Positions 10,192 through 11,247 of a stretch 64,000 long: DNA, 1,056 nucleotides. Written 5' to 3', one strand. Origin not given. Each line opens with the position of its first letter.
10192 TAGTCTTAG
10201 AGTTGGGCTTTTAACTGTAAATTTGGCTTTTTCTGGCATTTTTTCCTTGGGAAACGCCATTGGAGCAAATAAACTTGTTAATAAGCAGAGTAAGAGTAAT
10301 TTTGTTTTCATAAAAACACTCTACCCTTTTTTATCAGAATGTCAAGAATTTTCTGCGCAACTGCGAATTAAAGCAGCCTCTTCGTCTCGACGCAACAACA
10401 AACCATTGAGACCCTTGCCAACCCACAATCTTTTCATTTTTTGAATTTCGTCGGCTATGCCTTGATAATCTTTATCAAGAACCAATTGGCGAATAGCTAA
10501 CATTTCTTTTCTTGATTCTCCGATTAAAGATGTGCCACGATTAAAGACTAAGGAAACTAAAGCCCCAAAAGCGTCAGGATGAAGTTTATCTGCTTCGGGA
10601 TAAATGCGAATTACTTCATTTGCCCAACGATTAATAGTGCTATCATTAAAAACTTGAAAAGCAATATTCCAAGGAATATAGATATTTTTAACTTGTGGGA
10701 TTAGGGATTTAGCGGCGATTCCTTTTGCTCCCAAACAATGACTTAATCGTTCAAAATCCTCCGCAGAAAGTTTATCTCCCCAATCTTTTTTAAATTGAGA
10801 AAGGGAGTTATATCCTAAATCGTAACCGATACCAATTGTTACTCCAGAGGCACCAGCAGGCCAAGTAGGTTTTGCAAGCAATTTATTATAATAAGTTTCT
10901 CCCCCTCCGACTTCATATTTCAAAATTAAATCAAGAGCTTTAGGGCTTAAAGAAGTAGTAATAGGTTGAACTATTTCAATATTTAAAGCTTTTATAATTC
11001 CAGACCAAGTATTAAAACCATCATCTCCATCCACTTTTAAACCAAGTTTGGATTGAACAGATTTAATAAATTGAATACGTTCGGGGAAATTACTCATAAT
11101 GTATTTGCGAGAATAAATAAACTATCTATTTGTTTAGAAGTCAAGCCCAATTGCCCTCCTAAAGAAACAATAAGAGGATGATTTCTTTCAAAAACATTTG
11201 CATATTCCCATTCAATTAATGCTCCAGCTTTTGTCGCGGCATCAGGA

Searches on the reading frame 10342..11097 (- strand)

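Call 85: search_protein_families(library=pfam, max_evalue=0.001, proteins=[window:10342-11097:-])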
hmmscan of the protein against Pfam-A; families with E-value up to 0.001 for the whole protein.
window:10342-11097:- (251 aa): 1 family
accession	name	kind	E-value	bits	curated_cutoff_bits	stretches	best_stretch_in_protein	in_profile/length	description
PF00959.24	Phage_lysozyme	-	2.9e-07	31.3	22.3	1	171-240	62-125/125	Phage lysozyme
